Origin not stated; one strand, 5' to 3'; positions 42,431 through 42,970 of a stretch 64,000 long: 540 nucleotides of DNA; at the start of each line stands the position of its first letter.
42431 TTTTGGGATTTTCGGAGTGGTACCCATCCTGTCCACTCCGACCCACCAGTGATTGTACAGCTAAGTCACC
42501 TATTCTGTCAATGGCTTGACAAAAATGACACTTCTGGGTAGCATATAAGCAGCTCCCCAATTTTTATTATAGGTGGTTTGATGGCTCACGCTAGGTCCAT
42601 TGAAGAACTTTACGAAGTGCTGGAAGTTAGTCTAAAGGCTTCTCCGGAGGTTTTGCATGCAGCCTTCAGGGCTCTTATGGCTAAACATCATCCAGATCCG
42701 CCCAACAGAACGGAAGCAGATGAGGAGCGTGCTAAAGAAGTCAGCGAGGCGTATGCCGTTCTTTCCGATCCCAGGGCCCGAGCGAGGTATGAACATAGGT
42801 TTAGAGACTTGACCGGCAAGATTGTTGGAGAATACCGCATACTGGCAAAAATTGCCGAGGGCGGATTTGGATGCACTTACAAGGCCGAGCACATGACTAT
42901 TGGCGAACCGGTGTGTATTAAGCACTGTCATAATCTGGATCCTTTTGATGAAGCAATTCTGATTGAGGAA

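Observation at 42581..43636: Hsp70 co-chaperone J domain fused N-terminally to a Hanks-type Ser/Thr kinase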

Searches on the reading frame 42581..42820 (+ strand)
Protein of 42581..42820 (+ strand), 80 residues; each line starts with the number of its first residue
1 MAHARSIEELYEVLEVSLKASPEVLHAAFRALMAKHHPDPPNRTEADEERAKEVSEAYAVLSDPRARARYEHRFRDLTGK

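Call 99: search_solved_structures(query=window:42581-42820:+, max_evalue=0.00001, show_alignments=2)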
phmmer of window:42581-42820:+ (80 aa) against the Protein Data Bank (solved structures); distinct sequences matched with E-value up to 0.00001: 37.
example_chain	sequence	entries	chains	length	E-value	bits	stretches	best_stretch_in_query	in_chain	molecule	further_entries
2ej7_A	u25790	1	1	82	2.5e-11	47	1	7-71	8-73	HCG3 gene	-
2dmx_A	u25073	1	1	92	5e-11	46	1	8-72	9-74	DnaJ homolog subfamily B member 8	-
6u3r_A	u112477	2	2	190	6.1e-10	42.6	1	9-72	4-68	DnaJ homolog subfamily B member 6,DnaJ homolog subfamily B member 6 | DnaJ homolog subfamily B member 6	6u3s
9dyv_A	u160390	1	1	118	1e-09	41.9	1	3-71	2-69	Chaperone protein DnaJ 2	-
4j7z_A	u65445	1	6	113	2.5e-09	40.7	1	8-71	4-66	Chaperone protein DnaJ 2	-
1hdj_A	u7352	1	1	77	4.3e-09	39.9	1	9-71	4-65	HUMAN HSP40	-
2ctp_A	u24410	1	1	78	4.5e-09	39.8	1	8-72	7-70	DnaJ homolog subfamily B member 12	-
8eod_A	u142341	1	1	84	4.7e-09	39.8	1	9-72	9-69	Protein SIS1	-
6d6x_A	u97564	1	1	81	5.4e-09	39.6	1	9-72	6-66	Type II HSP40 co-chaperone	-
6psi_A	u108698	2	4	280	6.2e-09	39.4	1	9-71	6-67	Chaperone protein DnaJ 2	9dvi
4rwu_A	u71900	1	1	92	7.3e-09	39.2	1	9-72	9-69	Protein SIS1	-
1bqz_A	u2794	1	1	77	7.4e-09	39.1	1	8-72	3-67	DNAJ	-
6z5n_A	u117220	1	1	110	1e-08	38.7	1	9-71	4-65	DnaJ homolog subfamily B member 1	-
5nro_B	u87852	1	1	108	1.7e-08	38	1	8-72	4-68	Chaperone protein DnaJ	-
1bq0_A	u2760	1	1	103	1.8e-08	37.9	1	8-72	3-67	DNAJ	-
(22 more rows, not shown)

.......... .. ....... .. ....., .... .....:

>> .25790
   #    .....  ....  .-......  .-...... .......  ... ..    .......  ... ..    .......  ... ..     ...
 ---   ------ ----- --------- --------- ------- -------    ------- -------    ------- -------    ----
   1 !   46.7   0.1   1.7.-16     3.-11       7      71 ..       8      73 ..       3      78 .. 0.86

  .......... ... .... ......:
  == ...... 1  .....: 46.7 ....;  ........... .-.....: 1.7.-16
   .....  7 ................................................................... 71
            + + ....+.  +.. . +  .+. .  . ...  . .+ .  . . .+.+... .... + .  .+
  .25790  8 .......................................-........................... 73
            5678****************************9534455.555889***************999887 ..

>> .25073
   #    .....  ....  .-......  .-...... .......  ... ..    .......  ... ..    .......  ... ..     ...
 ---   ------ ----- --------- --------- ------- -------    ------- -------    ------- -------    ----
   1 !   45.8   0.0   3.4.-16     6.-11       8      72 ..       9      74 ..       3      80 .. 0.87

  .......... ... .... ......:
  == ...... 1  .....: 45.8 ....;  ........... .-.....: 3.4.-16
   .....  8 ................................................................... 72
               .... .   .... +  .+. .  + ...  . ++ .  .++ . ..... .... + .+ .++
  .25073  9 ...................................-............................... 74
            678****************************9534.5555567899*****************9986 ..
